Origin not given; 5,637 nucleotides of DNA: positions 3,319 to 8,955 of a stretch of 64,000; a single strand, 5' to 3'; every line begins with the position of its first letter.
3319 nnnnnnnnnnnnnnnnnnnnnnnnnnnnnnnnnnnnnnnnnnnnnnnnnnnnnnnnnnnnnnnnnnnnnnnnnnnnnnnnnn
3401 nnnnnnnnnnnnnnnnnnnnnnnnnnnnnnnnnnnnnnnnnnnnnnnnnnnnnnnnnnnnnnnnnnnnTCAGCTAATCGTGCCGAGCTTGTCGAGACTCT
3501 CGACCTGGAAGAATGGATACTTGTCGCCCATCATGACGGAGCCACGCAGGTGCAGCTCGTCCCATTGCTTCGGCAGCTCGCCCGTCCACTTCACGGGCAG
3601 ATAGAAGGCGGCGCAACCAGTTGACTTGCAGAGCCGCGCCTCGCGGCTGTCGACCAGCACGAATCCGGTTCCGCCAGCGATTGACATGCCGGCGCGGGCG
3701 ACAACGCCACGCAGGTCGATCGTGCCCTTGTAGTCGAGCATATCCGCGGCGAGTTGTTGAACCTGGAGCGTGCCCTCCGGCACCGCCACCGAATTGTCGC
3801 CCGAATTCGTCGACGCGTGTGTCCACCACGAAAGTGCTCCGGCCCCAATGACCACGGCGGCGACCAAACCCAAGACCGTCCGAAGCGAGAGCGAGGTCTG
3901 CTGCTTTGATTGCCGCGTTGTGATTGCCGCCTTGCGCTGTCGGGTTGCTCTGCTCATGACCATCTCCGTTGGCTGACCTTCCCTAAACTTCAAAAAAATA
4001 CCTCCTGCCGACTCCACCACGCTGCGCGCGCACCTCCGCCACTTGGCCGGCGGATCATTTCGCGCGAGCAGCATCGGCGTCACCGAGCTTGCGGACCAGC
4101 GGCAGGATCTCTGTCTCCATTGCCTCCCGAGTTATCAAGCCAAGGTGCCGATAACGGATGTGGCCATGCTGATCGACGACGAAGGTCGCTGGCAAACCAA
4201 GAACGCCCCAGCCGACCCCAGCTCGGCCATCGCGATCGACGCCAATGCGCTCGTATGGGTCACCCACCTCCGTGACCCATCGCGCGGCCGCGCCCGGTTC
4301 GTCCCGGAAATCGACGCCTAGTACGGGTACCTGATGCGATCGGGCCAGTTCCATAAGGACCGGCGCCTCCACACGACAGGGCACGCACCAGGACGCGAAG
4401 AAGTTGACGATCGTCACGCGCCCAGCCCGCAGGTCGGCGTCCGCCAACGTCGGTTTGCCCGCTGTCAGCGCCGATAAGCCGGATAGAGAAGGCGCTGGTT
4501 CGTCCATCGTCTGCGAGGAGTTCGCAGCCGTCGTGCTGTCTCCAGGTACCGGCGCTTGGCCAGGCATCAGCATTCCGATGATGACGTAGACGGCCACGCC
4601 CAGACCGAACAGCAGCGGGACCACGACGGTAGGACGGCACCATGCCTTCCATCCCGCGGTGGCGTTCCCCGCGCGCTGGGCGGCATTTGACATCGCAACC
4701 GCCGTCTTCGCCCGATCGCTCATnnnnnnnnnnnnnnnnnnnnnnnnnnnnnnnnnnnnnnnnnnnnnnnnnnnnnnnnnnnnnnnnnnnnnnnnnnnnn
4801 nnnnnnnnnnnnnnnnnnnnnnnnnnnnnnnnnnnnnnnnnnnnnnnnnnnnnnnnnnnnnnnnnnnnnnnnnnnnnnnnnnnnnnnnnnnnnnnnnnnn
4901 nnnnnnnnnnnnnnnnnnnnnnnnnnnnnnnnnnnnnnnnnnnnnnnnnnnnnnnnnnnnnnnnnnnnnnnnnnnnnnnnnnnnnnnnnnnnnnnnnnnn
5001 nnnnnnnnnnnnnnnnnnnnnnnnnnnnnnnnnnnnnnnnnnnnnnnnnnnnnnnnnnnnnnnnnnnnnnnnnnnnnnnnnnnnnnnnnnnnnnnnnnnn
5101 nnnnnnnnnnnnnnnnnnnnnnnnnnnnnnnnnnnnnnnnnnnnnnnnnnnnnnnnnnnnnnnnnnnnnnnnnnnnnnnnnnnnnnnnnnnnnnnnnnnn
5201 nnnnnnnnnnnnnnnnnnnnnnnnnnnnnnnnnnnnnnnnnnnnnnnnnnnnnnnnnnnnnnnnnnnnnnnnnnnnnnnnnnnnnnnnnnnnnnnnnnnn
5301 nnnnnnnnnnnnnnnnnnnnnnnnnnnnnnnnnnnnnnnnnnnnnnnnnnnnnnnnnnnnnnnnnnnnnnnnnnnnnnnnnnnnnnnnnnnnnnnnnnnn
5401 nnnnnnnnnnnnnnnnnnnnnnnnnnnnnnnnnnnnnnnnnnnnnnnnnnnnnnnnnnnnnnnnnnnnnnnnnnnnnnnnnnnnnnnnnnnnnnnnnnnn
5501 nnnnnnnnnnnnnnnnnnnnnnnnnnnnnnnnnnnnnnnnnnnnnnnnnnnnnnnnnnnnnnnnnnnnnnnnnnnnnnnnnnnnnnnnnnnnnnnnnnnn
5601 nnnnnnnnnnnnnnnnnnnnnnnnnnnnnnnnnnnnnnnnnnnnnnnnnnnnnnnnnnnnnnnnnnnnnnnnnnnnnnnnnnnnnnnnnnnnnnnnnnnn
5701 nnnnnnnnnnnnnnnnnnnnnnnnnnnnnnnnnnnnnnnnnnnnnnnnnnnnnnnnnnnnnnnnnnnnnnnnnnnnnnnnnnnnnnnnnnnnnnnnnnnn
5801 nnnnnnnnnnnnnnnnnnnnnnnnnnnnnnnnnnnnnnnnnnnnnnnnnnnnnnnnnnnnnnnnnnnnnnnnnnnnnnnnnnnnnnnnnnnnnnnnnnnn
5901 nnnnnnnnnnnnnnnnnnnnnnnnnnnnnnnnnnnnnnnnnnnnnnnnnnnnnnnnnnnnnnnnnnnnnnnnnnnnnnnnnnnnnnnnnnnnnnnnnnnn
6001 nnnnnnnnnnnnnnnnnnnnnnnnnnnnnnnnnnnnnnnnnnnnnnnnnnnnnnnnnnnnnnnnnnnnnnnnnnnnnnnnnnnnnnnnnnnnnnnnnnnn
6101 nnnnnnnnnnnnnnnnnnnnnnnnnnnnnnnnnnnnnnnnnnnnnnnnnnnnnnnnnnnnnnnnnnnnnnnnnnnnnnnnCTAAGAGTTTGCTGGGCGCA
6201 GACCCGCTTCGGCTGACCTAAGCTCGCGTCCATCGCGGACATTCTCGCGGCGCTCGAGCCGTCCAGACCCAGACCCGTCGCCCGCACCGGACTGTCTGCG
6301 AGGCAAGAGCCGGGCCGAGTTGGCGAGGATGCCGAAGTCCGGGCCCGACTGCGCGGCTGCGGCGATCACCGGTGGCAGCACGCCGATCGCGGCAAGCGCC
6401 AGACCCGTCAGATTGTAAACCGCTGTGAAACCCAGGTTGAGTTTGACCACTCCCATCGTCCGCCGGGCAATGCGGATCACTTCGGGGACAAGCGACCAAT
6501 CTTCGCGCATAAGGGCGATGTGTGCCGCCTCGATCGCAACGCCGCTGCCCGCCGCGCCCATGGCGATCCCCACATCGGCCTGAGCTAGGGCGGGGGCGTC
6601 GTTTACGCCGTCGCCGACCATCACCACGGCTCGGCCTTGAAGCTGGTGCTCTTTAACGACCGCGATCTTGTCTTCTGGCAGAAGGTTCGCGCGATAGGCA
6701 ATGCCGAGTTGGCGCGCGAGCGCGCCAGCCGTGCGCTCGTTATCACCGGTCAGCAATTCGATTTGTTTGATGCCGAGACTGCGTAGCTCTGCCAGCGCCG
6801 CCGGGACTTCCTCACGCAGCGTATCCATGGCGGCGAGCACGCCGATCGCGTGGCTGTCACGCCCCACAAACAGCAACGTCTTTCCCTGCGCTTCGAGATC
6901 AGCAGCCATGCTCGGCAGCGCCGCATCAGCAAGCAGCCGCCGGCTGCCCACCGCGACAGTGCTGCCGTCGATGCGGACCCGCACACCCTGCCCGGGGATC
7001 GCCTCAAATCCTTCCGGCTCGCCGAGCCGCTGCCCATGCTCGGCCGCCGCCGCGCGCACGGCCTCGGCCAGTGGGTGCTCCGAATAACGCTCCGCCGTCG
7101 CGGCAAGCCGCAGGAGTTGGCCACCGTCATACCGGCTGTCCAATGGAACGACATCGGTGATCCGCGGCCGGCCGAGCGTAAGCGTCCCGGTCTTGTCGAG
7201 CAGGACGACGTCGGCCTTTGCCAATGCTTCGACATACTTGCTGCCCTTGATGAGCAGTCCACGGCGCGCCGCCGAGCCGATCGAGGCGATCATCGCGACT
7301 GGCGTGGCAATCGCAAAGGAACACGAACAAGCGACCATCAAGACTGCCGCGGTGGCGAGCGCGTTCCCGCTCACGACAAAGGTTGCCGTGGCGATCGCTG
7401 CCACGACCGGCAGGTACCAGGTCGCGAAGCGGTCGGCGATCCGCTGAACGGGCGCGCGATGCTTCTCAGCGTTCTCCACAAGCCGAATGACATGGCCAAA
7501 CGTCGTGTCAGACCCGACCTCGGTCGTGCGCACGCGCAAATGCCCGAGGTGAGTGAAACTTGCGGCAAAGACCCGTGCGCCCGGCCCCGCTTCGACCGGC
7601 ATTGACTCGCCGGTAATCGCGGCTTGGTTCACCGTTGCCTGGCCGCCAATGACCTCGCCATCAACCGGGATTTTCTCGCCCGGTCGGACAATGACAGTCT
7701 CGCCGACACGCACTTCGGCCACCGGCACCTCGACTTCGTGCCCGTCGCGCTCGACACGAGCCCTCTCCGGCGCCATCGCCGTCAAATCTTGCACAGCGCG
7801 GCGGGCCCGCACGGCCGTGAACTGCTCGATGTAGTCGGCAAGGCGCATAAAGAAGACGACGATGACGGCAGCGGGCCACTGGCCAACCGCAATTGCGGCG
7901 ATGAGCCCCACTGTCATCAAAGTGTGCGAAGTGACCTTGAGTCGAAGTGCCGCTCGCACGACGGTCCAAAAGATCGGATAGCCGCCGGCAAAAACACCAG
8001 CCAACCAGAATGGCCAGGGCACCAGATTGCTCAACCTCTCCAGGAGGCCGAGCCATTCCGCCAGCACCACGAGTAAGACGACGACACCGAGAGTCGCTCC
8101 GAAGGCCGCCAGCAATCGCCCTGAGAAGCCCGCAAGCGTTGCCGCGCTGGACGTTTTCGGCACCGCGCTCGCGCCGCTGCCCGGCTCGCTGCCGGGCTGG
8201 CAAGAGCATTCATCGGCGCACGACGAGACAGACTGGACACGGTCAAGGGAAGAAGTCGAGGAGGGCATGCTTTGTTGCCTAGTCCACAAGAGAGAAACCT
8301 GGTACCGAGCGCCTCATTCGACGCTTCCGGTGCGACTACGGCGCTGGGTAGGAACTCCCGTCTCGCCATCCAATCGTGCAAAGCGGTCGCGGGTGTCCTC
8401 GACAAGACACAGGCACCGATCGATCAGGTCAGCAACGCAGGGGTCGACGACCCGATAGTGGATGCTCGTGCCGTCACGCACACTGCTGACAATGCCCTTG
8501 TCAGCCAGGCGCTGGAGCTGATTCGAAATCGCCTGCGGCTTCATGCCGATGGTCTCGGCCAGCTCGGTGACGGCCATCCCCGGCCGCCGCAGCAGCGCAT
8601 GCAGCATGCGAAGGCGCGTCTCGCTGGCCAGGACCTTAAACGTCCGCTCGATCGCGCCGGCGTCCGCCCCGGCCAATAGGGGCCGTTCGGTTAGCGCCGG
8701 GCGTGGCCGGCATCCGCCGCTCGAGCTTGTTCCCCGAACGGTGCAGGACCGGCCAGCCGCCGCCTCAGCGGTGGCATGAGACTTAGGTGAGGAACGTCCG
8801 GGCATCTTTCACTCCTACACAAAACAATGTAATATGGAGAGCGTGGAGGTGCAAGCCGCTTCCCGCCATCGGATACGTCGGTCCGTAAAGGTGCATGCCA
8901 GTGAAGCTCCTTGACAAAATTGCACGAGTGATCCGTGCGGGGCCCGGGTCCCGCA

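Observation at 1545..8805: ArsR-headed eight-gene operon coupling a P1B ATPase to a split DsbD-like thiol-redox relay and a MacB-type exporter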

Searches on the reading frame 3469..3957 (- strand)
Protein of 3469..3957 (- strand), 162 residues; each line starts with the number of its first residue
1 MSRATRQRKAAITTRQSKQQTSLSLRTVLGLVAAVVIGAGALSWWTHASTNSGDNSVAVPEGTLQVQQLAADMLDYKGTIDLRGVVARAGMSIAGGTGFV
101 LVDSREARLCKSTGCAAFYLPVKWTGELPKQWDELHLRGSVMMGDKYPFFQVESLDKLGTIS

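Call 32: find_homologous_proteins(query=window:3469-3957:-, max_evalue=0.001)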
Query window:3469-3957:- (162 aa): 8 proteins with E <= 0.001 among 224 candidates.
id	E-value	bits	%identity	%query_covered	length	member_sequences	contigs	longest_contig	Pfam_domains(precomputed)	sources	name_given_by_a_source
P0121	9.3e-101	352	100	100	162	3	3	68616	-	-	-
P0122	2.2e-49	185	67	73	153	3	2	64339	-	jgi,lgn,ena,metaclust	metaclust:\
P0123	4.9e-48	181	75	77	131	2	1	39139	-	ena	-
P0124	3.3e-40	155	57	86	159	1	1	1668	-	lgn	-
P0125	4.2e-40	155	54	96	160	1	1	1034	-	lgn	-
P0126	2.7e-35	139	48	97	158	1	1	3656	-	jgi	jgi:hypothetical protein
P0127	2.6e-20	91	48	64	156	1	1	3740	-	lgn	-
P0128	9.0e-20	89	48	64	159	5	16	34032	-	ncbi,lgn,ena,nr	ncbi:MAG: hypothetical protein M1547_03670 [Gammaproteobacteria bacterium]|nr:hypothetical protein [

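Call 40: predict_structure(alignment_id=A3)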
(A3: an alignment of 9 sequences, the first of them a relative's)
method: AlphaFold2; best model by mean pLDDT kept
length: 162 residues; sequences in the alignment: 9
mean_pLDDT: 74.9   pTM: 0.61
mean pLDDT of the five models: 74.9, 74.6, 72.0, 65.4, 63.3
residues with pLDDT >= 90: 85; 70-90: 19; 50-70: 4; < 50: 54
segments of 3 or more residues with pLDDT < 50: 1-33, 35-55
pLDDT, mean of each block of 10 residues (from residue 1): 40 35 44 47 41 54 92 92 96 94 92 90 96 96 94 95 80
secondary structure, 60 per line:
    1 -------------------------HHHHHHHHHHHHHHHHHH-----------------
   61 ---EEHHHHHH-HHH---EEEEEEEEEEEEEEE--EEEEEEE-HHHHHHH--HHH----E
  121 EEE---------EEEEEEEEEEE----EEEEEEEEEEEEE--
elements in order: H26-43 H66-71 E79-93 E96-102 H104-110 E120-123 E133-143 E148-160

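Call 44: fold_search(model_id=the predicted structure, library=pdb)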
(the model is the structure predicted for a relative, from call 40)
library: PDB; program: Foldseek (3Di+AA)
matches with E <= 10: 667; with E <= 0.001: 5
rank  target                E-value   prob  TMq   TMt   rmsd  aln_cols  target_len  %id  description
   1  8c5y_L                6.7e-04  1.00  0.40  0.57   4.6       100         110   12  RPA tetrameric supercomplex from Pyrococcus abyssi (released 2023-05-03)
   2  2pqa_A                7.6e-04  1.00  0.38  0.46   5.9       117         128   10  Crystal Structure of Full-length Human RPA 14/32 Heterodimer (released 2007-11-13)
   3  1n9w_A                9.1e-04  1.00  0.40  0.20   3.8       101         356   16  Crystal structure of the non-discriminating and archaeal-type aspartyl-tRNA synthetase from Thermus thermophilus (released 2003-04-08)
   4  8aaj_C                9.7e-04  1.00  0.43  0.60   4.4       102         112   12  Crystal structure of the Pyrococcus abyssi RPA (apo form) (released 2023-05-03)
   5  8aas_C                9.7e-04  1.00  0.43  0.59   5.0       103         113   12  Crystal structure of the Pyrococcus abyssi RPA trimerization core bound to poly-dT20 ssDNA (released 2023-05-03)
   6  2pi2_B                1.3e-03  1.00  0.37  0.47   6.0       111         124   13  Full-length Replication protein A subunits RPA14 and RPA32 (released 2007-10-16)
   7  6od8_A                1.4e-03  1.00  0.41  0.15   5.5       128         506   11  Crystal structure of a putative aspartyl-tRNA synthetase from Leishmania major Friedlin (released 2019-04-17)
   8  8tc7_D                1.8e-03  1.00  0.43  0.17   4.4       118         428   15  Human asparaginyl-tRNA synthetase, apo form (released 2024-02-07)
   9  8tc7_C                1.8e-03  1.00  0.42  0.17   4.6       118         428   14  Human asparaginyl-tRNA synthetase, apo form (released 2024-02-07)
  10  9dhk_E                1.8e-03  1.00  0.32  0.38   4.1        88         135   16  RMI1-RMI2 bound to cyclic peptide L3 (released 2025-07-02)
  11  3kf6_A                1.9e-03  1.00  0.32  0.37   3.8        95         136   12  Crystal structure of S. pombe Stn1-ten1 complex (released 2009-12-22)
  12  9dhk_H                2.0e-03  1.00  0.31  0.36   4.3        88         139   16  RMI1-RMI2 bound to cyclic peptide L3 (released 2025-07-02)
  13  2pi2_A                2.0e-03  1.00  0.37  0.45   4.6       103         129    9  Full-length Replication protein A subunits RPA14 and RPA32 (released 2007-10-16)
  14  8tc8_B                2.3e-03  1.00  0.40  0.17   4.5       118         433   16  Human asparaginyl-tRNA synthetase bound to adenosine 5'-sulfamate (released 2024-02-07)
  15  4j15_A                2.3e-03  1.00  0.42  0.18   4.8       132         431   11  Crystal structure of human cytosolic aspartyl-tRNA synthetase, a component of multi-tRNA synthetase complex (released 2013-05-15)
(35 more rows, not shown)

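Call 45: search_protein_representatives(alignment_id=A3)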
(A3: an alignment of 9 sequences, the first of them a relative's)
Query: 9 sequences, 160 profile positions. Proteins with E-value up to 0.001 (for the whole library): 396; up to 1e-10: 141; up to 1e-30: 7. The best 150 are listed.
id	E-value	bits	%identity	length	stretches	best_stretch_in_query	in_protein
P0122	2.0e-68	245.2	-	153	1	9-160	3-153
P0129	3.3e-43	163.2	-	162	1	22-160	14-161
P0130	4.4e-40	153.1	-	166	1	11-160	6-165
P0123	9.3e-39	148.8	-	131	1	1-110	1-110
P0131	2.8e-36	140.7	-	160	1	28-160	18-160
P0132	4.7e-36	140.0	-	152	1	39-160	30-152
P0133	4.8e-36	139.9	-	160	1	15-160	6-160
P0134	1.4e-30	122.2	-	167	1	27-160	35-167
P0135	2.4e-28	114.9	-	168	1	14-155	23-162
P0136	9.1e-28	113.0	-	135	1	31-159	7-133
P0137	8.2e-27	109.9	-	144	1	17-147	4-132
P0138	2.2e-25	105.3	-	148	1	26-153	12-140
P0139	2.6e-25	105.0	-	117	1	59-157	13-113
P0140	5.6e-25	104.0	-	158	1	29-159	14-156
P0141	1.2e-24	102.8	-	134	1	31-155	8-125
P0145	2.2e-22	95.5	-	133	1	56-154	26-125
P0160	1.1e-16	76.9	-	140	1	26-154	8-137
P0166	9.2e-16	74.0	-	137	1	34-153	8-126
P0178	1.0e-14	70.6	-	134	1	60-159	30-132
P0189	7.6e-14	67.8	-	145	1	31-158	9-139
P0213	1.0e-12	64.1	-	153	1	25-157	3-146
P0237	1.0e-11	60.9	-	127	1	56-154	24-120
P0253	3.7e-11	59.0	-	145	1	26-157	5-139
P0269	1.2e-10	57.4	-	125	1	55-153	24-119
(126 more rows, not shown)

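Call 47: search_protein_families(library=pfam, proteins=[P0136, P0145, P0160, P0166, P0178, P0189, P0213, P0237, P0253, P0269], max_evalue=1)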
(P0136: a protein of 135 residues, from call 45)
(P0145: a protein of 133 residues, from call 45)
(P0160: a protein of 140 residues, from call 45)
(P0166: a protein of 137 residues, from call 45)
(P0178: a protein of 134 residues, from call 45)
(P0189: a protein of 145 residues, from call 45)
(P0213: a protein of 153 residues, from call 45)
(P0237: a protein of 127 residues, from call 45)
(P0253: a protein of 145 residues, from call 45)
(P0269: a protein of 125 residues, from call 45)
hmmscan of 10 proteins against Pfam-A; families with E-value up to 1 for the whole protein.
P0136 (135 aa): 0 families

P0145 (133 aa): 0 families

P0160 (140 aa): 2 families
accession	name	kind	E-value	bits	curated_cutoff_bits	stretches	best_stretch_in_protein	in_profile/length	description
PF12869.13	tRNA_anti-like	-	0.029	14.4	23.5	1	5-96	7-105/146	tRNA_anti-like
PF25455.1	Beta-barrel_CAF17_C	-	0.066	13.4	25.7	1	100-121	5-26/70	CAF17, C-terminal beta-barrel domain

P0166 (137 aa): 1 family
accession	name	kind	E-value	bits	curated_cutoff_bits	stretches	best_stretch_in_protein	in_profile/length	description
PF17628.7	IncD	-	0.11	12.8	27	1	6-62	47-99/141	Inclusion membrane protein D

P0178 (134 aa): 0 families

P0189 (145 aa): 2 families
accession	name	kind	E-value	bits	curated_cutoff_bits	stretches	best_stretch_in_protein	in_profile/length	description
PF19135.5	DUF5818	-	0.1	12.6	27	0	111-137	34-57/57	Protein of unknown function (DUF5818)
PF22865.1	MgtS-like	-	0.13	12.6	27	1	2-16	9-23/31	Small protein MgtS-like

P0213 (153 aa): 1 family
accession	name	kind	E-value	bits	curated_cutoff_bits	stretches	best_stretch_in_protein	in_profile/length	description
PF10907.13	DUF2749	-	0.093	13.2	25.5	1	3-42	4-48/72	Protein of unknown function (DUF2749)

P0237 (127 aa): 3 families
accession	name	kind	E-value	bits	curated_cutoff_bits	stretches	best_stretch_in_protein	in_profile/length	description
PF13567.11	DUF4131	-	3.2e-05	24.1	31.6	1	4-106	27-131/165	Domain of unknown function (DUF4131)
PF19135.5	DUF5818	-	0.058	13.4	27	0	93-110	31-45/57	Protein of unknown function (DUF5818)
PF01336.31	tRNA_anti-codon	-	0.15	12.4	27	1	89-121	41-74/75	OB-fold nucleic acid binding domain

P0253 (145 aa): 0 families

P0269 (125 aa): 0 families

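Call 48: find_related_loci(query=A3, collection=metagenome_contigs, flank=10000)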
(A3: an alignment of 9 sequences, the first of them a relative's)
Query A3 (162 aa) in metagenome_contigs; peptide patterns used: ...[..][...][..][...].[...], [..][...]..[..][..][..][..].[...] (x = any residue, [..] = any of these).
195 stretches matched a pattern; 11 encode a relative of the query (tblastn E <= 1e-3); 11 distinct loci.
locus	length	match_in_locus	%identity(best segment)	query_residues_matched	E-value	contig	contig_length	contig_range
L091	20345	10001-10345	67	45-162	2e-50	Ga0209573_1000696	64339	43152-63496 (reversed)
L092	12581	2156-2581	39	26-161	1e-23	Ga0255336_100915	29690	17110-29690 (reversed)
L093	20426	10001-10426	39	26-161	1e-23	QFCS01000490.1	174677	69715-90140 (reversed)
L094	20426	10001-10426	37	26-161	2e-23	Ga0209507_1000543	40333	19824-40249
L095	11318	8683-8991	46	59-161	1e-21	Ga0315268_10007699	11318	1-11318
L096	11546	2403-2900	32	2-161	9e-22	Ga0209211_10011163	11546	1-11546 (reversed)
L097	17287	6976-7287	42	58-161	1e-21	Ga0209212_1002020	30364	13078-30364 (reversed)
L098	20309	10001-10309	40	59-161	1e-20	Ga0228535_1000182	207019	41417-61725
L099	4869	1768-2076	40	59-161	1e-20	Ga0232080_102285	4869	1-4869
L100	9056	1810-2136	38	53-161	1e-18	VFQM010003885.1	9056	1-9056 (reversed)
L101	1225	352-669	39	58-161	2e-18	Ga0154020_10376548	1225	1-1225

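Call 58: search_protein_families(library=ncbifam, proteins=[L093:8608-9972:+], max_evalue=0.00001)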
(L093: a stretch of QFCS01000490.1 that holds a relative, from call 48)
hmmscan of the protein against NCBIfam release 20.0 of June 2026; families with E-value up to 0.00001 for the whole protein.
L093:8608-9972:+ (454 aa): 5 families
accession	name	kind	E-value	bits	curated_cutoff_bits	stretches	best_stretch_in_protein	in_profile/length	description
NF002128.0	PRK00964.1-6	equivalog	2.8e-174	579.8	568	1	68-448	7-387/390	tetrahydromethanopterin S-methyltransferase subunit A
TIGR01111.1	mtrA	equivalog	4e-38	131.3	249.15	1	165-326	6-161/238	tetrahydromethanopterin S-methyltransferase subunit A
NF002126.0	PRK00964.1-4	subfamily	2.6e-35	121.6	161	1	167-320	8-155/186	tetrahydromethanopterin S-methyltransferase subunit A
NF010654.0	PRK14053.1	equivalog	1.9e-30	105.8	279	1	169-316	7-144/197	methyltransferase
TIGR00284.1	TIGR00284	hypoth_equivalog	1.2e-10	40.5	256.65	1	348-427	418-495/497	dihydropteroate synthase-like protein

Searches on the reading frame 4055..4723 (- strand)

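Call 4: search_protein_families(library=pfam, proteins=[window:4055-4723:-], max_evalue=0.01)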
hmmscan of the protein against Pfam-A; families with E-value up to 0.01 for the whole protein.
window:4055-4723:- (222 aa): 4 families
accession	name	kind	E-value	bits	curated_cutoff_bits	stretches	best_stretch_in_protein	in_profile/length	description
PF08534.16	Redoxin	-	2.3e-11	44.1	26.6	1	75-197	4-136/148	Redoxin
PF00578.27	AhpC-TSA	-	2.6e-11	44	26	1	77-191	5-123/124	AhpC/TSA family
PF00085.26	Thioredoxin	-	3.7e-07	30.5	23.5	1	101-148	18-67/103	Thioredoxin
PF13098.12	Thioredoxin_2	-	0.0096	16.7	27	0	101-203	5-101/104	Thioredoxin-like domain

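Call 5: search_protein_families(library=ncbifam, proteins=[window:4055-4723:-], max_evalue=0.01)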
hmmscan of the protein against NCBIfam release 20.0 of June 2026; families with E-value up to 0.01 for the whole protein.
window:4055-4723:- (222 aa): 10 families
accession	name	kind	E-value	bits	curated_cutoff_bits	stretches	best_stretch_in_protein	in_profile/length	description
TIGR00385.1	dsbE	subfamily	4.2e-39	133.9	123.15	1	52-211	16-172/173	DsbE family thiol:disulfide interchange protein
NF011941.0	PRK15412.1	equivalog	4.1e-24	85.1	359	1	33-213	6-179/185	thiol:disulfide interchange protein DsbE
NF002854.0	PRK03147.1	subfamily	3.1e-11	43.5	170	1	100-204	61-167/176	thiol-disulfide oxidoreductase ResA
TIGR01068.1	thioredoxin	equivalog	5.5e-10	39.3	96.8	1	102-148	15-63/101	thioredoxin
NF047696.1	ThlDiSintTplARhiz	equivalog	1.4e-09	38.1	230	1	88-131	86-127/219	thiol:disulfide interchange protein TlpA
NF041202.1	StoA_CxxC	exception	9e-09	35.4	210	1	100-203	51-158/163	endospore biogenesis thiol-disulfide oxidoreductase StoA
NF006898.0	PRK09381.1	equivalog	7.2e-07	29.6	138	1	98-148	18-70/109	thioredoxin TrxA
NF008229.0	PRK10996.1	equivalog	1e-05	25.3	125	1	95-149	46-102/141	thioredoxin TrxC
NF041054.1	WAxxUGC_long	equivalog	0.00071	19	300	1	92-189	96-194/354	ResA-like WAxxUGC motif-containing protein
TIGR01126.1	pdi_dom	equivalog_domain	0.007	16.6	107.2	0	100-131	13-44/105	protein disulfide-isomerase domain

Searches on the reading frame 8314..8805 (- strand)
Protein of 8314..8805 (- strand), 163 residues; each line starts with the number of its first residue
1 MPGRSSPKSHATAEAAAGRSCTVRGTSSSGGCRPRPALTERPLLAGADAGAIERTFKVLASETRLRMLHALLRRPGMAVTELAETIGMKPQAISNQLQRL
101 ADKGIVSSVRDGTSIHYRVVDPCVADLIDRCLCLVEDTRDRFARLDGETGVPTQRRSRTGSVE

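Call 4: search_protein_families(library=pfam, proteins=[window:8314-8805:-], max_evalue=0.01)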
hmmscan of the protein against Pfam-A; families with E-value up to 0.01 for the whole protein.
window:8314-8805:- (163 aa): 17 families
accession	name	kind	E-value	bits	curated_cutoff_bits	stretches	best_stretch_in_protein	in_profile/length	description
PF12840.13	HTH_20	-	1.5e-10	41.3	27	1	59-108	1-50/51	Helix-turn-helix domain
PF12802.13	MarR_2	-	5.9e-10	39.6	27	1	64-112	7-56/61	MarR family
PF01022.26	HTH_5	-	3.9e-09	36.7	22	1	61-108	1-47/47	Bacterial regulatory protein, arsR family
PF13412.12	HTH_24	-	4.7e-08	32.9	21.9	1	62-106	3-47/48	Winged helix-turn-helix DNA-binding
PF01047.28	MarR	-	2.1e-07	31.1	24.6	1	61-111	2-52/59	MarR family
PF25212.1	HVO_A0114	-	8.4e-07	29.1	27.6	1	53-114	14-74/84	HVO_A0114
PF01978.25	TrmB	-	3.3e-06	27.3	25.6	1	66-122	12-67/68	Sugar-specific transcriptional regulator TrmB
PF13545.12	HTH_Crp_2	-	3.3e-05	24.2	27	1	78-113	24-57/70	Crp-like helix-turn-helix domain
PF19187.6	HTH_PafC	-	0.00025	21.3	32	1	65-110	7-52/115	PafC helix-turn-helix domain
PF01726.22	LexA_DNA_bind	-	0.00041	20.5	23.7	1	65-107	12-57/65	LexA DNA binding domain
PF13384.12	HTH_23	-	0.00086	19.5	24.6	0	62-105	5-46/50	Homeodomain-like domain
PF13404.12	HTH_AsnC-type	-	0.0016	18.6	27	1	65-100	6-41/42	AsnC-type helix-turn-helix domain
PF03965.22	Penicillinase_R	-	0.0017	19.1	22.6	1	79-119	24-64/115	Penicillinase repressor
PF24038.1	DUF7347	-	0.0036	17.9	27.6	1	54-101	3-53/77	Domain of unknown function (DUF7347)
PF25213.1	HVO_A0261_N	-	0.0053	17.1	35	1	59-110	8-58/86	HVO_A0261 N-terminal domain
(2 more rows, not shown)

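Call 5: search_protein_families(library=ncbifam, proteins=[window:8314-8805:-], max_evalue=0.01)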
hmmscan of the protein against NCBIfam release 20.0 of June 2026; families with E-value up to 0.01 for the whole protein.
window:8314-8805:- (163 aa): 16 families
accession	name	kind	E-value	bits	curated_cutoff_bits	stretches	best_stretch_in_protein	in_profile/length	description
NF033788.1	HTH_metalloreg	subfamily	2.9e-22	78.3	55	1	53-128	2-77/77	metalloregulator ArsR/SmtB family transcription factor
NF047906.1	CdPbTransRegCmtR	equivalog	1.3e-10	41.1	150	1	50-132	9-90/104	Cd(II)/Pb(II)-sensing metalloregulatory transcriptional regulator CmtR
NF040642.1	sulf_sens_BigR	equivalog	3.5e-09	36.6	155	1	48-129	6-86/95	sulfite-sensing transcriptional repressor BigR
NF033789.1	repress_SdpR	subfamily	9.4e-09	35.1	100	1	55-128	1-73/79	autorepressor SdpR family transcription factor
NF041413.1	ArsR_Rv2640c_fam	equivalog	7.3e-08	32.8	155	1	47-125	27-107/118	Rv2640c family ArsR-like transcriptional regulator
TIGR01884.1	cas_HTH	subfamily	3.4e-06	26.6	60.2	1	56-110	136-190/202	CRISPR-associated CARF protein Csa3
NF045707.1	Dbac_1936_reg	equivalog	4.6e-06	26.6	115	1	56-134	11-88/99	ArsR/SmtB-type metalloregulator TsoR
NF007528.0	PRK10141.1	subfamily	2e-05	24.4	97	1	55-120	9-74/117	metalloregulator ArsR/SmtB family transcription factor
NF053606.1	Sta1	subfamily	0.00081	19.4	80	1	61-112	19-70/100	Sta1 family transcriptional regulator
NF005061.0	PRK06474.1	equivalog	0.00097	19.1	121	1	54-110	3-61/178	hypothetical protein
NF040939.2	trans_reg_lrs14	equivalog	0.0019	18.2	90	1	61-111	20-71/103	Lrs14 family HTH-type transcriptional regulator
NF053755.1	MsvR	equivalog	0.0024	17.6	220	1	54-111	5-61/236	transcriptional factor MsvR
NF053602.1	Phr_regulator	exception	0.0025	17.4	320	1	53-108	3-57/191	heat shock transcription regulator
NF052532.1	TransRegPagRBaca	equivalog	0.0032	17.5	170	1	56-129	21-93/99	transcriptional repressor PagR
TIGR02989.1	Sig-70_gvs1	subfamily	0.0063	16.5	124.55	1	66-100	116-150/158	RNA polymerase sigma-70 factor, Rhodopirellula/Verrucomicrobium family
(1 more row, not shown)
